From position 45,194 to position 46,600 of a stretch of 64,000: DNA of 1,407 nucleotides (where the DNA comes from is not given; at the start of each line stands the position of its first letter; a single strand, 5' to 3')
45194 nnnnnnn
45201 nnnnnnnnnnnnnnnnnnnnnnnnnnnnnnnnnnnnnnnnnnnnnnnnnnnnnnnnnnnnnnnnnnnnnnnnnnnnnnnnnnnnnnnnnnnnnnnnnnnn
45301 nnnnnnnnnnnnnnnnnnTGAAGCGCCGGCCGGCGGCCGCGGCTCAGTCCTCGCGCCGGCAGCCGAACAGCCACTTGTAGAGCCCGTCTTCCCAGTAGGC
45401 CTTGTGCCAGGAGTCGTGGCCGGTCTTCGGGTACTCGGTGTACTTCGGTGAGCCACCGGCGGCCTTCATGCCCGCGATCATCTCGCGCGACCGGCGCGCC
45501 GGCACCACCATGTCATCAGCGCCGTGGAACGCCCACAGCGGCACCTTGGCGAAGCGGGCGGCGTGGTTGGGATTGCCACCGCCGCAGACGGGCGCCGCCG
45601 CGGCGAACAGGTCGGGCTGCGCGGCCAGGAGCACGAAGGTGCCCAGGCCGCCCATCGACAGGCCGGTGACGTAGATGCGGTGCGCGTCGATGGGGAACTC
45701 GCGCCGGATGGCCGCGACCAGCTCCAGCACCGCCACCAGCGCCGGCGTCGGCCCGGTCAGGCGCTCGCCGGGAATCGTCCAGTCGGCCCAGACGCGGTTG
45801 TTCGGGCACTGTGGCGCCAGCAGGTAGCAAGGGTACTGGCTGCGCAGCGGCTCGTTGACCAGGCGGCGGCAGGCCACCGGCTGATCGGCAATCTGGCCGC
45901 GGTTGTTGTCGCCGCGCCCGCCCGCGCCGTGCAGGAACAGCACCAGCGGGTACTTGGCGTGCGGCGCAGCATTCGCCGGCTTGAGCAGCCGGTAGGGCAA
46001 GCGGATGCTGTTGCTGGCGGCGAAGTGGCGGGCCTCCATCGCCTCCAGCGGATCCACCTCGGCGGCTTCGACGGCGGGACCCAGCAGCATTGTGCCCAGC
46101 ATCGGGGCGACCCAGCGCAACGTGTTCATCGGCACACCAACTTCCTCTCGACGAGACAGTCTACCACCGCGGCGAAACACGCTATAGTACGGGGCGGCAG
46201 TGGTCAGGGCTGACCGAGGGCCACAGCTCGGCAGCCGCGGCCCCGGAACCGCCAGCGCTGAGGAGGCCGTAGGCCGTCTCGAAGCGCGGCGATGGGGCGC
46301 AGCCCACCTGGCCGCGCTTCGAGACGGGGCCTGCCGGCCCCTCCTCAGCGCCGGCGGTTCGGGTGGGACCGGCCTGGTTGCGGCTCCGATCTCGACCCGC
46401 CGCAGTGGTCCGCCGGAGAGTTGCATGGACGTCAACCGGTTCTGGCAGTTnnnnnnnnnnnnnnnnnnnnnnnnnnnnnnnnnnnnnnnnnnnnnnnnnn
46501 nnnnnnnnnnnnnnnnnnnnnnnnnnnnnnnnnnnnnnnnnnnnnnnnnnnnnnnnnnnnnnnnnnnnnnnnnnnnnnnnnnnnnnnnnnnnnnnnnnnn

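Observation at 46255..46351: ~97-nt compound palindrome in the leader region of the GRE gene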

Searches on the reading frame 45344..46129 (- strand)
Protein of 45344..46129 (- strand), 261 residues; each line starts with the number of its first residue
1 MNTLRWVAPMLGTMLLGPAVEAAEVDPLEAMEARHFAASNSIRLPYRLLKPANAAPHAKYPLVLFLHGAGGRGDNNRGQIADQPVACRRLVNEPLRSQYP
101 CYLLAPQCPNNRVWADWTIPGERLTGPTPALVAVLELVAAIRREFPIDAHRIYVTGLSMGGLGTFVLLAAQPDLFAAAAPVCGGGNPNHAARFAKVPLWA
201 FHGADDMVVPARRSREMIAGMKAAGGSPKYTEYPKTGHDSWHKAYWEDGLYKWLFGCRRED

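Call 11: search_protein_families(library=pfam, proteins=[window:45344-46129:-])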
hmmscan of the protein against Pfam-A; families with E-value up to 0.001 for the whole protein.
window:45344-46129:- (261 aa): 7 families
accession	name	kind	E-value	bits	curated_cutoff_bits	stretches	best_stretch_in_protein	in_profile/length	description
PF00326.27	Peptidase_S9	-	5.3e-10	39.6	22.6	1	137-183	51-97/213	Prolyl oligopeptidase family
PF12146.15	Hydrolase_4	-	2.4e-07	30.8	27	0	194-239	190-233/239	Serine aminopeptidase, S33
PF01738.24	DLH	-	9.6e-07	29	21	1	143-238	89-186/217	Dienelactone hydrolase family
PF00756.26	Esterase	-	5.3e-06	26.8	22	1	136-188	101-153/251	Putative esterase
PF02230.22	Abhydrolase_2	-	2.1e-05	24.9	23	0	146-243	101-204/217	Phospholipase/Carboxylesterase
PF00561.26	Abhydrolase_1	-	0.00026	21.2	25.8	0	61-188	1-106/245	alpha/beta hydrolase fold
PF10503.15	Esterase_PHB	-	0.0007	19.3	23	0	46-179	3-126/219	Esterase PHB depolymerase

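Call 25: list_cluster_members(proteins=[P0001, window:45344-46129:-, window:48580-50154:+])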
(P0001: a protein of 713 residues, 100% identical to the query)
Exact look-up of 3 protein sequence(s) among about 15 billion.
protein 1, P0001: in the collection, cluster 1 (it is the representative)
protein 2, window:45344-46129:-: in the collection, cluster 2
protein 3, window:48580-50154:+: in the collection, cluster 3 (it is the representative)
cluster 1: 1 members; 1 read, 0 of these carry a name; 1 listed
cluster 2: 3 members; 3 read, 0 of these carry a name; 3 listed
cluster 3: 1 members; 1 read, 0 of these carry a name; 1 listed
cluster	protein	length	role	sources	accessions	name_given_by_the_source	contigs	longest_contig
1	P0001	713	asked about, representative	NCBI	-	-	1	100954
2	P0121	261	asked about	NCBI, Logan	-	-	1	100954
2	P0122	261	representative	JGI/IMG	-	-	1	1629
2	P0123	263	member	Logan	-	-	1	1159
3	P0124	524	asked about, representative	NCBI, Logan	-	-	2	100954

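Call 37: find_homologous_proteins(query=window:45344-46129:-, max_evalue=1e-40)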
Query window:45344-46129:- (261 aa): 3661 proteins with E <= 1e-40 among 8000 candidates; the best 120 are listed.
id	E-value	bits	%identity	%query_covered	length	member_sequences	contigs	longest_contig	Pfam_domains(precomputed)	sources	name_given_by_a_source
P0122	2.0e-170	583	95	100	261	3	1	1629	PF00756.27,PF00326.28,PF01738.25,PF12146.16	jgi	-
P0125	1.2e-88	315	59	91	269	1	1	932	PF00326.28,PF02230.23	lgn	-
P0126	5.5e-86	306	56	95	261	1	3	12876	PF00326.28,PF01738.25,PF12146.16,PF02230.23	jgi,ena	jgi:predicted peptidase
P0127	1.1e-80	289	52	100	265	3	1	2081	PF00326.28,PF01738.25,PF12146.16,PF02230.23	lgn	-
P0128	2.0e-76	275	53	90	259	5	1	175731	PF00756.27,PF00326.28,PF12146.16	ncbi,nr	ncbi:MAG: dienelactone hydrolase family protein [Armatimonadetes bacterium]|nr:dienelactone hydrolas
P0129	4.1e-75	271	50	97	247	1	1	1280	PF00756.27,PF00326.28,PF01738.25,PF12146.16,PF02230.23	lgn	-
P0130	9.6e-75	270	51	99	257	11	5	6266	PF00756.27,PF00326.28,PF12697.14,PF01738.25,PF12146.16,PF02230.23,PF20434.6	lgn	-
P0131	1.8e-73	265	48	98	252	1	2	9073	PF00756.27,PF00326.28,PF01738.25,PF12146.16,PF02230.23,PF20434.6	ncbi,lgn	ncbi:MAG: prolyl oligopeptidase family serine peptidase [Gemmataceae bacterium]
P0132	2.2e-73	265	50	96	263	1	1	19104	PF00756.27,PF00326.28,PF01738.25,PF12146.16,PF02230.23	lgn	-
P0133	3.1e-73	265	49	97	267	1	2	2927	PF00756.27,PF00326.28,PF12146.16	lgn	-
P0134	1.9e-72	262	51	94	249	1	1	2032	PF00756.27,PF00326.28,PF01738.25,PF12146.16,PF02230.23,PF20434.6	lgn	-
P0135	5.4e-72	261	48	98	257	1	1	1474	PF00756.27,PF00326.28,PF01738.25,PF12146.16,PF02230.23,PF20434.6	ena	-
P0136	6.0e-72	260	50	96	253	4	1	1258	PF00756.27,PF00326.28,PF12697.14,PF01738.25,PF12146.16,PF02230.23,PF20434.6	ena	-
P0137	8.3e-72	260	49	96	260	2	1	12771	PF00756.27,PF00326.28,PF01738.25,PF12146.16,PF02230.23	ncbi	-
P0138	9.4e-72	260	50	95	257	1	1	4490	PF00756.27,PF00326.28,PF01738.25,PF12146.16,PF02230.23,PF20434.6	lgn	-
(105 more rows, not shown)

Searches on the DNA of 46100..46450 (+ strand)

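Call 26: search_dna_similar(query=window:46235-46370:+, collection=plasmids, mode=distant, max_evalue=1)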
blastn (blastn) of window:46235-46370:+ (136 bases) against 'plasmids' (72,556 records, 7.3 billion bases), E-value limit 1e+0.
Records with a match: 8; places in all: 8; records where one place covers at least 80% of the query: 0.
Best place of each record, by identity: 90-95% 1; 80-90% 5; 60-80% 2.
By first word of the organism name: Azospirillum 1; Novosphingobium 1; Pseudooceanicola 1; Haloterrigena 1; Deinococcus 1; Micromonospora 1; Sinorhizobium 1; Streptomyces 1.
By predicted mobility (MOB-suite, as given by PLSDB): non-mobilizable 4; mobilizable 3; conjugative 1.
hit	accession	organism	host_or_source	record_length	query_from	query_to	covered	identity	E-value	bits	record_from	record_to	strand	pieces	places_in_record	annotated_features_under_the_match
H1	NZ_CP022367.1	Azospirillum sp. TSH58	single cell,paddy soils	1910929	51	122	53%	75.3%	4e-1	41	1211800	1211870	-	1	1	record has no annotation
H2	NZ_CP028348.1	Novosphingobium sp. THN1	cell culture,surface water of Lake Taihu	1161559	67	121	40%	76.7%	1e-1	43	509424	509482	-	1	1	record has no annotation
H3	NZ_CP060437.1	Pseudooceanicola algae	whole organism,marine macroalga Fucus ...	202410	70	113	32%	81.8%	3e-2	45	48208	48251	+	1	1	FCD domain-containing protein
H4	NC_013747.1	Haloterrigena turkmenica DSM 5511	-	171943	2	40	29%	84.6%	3e-2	45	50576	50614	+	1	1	monovalent cation/H+ antiporter subunit D family protein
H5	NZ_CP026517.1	Deinococcus sp. NW-56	whole organism,water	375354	18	56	29%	84.6%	4e-1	41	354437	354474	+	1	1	alpha/beta hydrolase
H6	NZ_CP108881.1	Micromonospora sp. NBC_00821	-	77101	32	70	29%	84.6%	4e-1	41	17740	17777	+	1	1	winged helix-turn-helix domain-containing protein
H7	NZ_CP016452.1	Sinorhizobium sp. RAC02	Microbial isolate,Algal phycosphere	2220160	80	112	24%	88.2%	4e-1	41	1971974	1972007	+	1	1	none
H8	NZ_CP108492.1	Streptomyces sp. NBC_01243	-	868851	23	50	21%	92.9%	1e-1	43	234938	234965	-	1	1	TIGR02680 family protein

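Call 42: search_rna_families(source=window, start=46100, end=46450, threshold=evalue, max_evalue=10)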
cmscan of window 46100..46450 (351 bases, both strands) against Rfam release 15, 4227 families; matches with E-value up to 10: 17.
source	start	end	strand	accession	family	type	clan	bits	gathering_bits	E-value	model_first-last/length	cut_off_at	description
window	46246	46360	-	RF04141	MIR8622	Gene; miRNA;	-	31.9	197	0.00034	1-212/212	no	MIR8622 microRNA precursor family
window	46260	46343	-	RF00963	mir-642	Gene; miRNA;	-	26.2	90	0.016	1-83/83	no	mir-642 microRNA precursor family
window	46260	46343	+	RF00963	mir-642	Gene; miRNA;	-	24.9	90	0.032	1-83/83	no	mir-642 microRNA precursor family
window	46259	46347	+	RF03878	mir-B6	Gene; miRNA;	-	24.9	89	0.33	1-83/83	no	mir-B6 microRNA precursor family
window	46259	46347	-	RF03878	mir-B6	Gene; miRNA;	-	23.5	89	0.62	1-83/83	no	mir-B6 microRNA precursor family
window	46252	46354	-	RF02000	MIR1846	Gene; miRNA;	-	22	77.5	0.061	1-110/110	no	MIR1846 microRNA precursor family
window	46264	46339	-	RF03972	mir-3150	Gene; miRNA;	-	21.7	100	0.14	1-80/80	no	mir-3150 microRNA precursor family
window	46265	46339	+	RF03972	mir-3150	Gene; miRNA;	-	21.5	100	0.16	1-80/80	no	mir-3150 microRNA precursor family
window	46275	46327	-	RF03340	mir-6511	Gene; miRNA;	-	20.7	87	0.41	1-67/67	no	mir-6511 microRNA precursor family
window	46256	46350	-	RF03475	mir-2387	Gene; miRNA;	-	19.8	93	0.64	1-78/78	no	mir-2387 microRNA precursor family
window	46270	46332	-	RF03991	mir-9209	Gene; miRNA;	-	17.5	90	0.53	1-72/72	no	mir-9209 microRNA precursor family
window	46261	46345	-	RF03981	mir-8799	Gene; miRNA;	CL00146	17.5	46.2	4.3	1-90/90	no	mir-8799 microRNA precursor family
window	46263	46341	-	RF03209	MIR9657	Gene; miRNA;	-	16.4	53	6.5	1-85/85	no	MIR9657 microRNA precursor family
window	46270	46333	-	RF03525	mir-1343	Gene; miRNA;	-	15.3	51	9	1-82/82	no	mir-1343 microRNA precursor family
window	46267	46337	+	RF03399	mir-986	Gene; miRNA;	-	14.5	70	3.4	1-94/94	no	mir-986 microRNA precursor family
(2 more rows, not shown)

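Call 74: search_dna_similar(query=window:46206-46379:+, collection=phages, mode=distant, max_evalue=0.1)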
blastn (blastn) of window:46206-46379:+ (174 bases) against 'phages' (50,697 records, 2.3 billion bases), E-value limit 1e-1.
Records with a match: 2; places in all: 2; records where one place covers at least 80% of the query: 0.
Best place of each record, by identity: 80-90% 2.
By first word of the organism name: Mycobacterium 2.
By host as written in the record: Mycobacterium smegmatis mc#155 2.
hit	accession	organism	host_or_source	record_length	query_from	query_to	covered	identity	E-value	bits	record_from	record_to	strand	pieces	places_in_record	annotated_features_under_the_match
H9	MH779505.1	Mycobacterium phage Grizzly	Mycobacterium smegmatis mc#155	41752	130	168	22%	85.0%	4e-2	43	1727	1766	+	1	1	2: terminase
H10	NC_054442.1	Mycobacterium phage Grizzly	Mycobacterium smegmatis mc#155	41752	130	168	22%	85.0%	4e-2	43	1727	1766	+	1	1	2: terminase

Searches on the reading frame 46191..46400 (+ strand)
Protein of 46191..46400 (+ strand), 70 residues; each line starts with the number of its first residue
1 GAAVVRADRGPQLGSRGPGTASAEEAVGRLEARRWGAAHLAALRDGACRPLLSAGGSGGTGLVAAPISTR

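Call 70: search_protein_representatives(protein=window:46191-46400:+)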
Query: 70 residues. Proteins with E-value up to 0.001 (for the whole library): 2; up to 1e-10: 0; up to 1e-30: 0. The best 2 are listed.
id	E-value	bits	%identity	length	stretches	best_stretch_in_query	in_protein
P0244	1.2e-04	38.6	59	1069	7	12-32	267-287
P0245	1.3e-04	38.5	31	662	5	29-67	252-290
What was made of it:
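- Tried and rejected: The frame +1 search gave two marginal multi-stretch hits at E about 1e-4 in long proteins, which I judged compositional (call 70).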
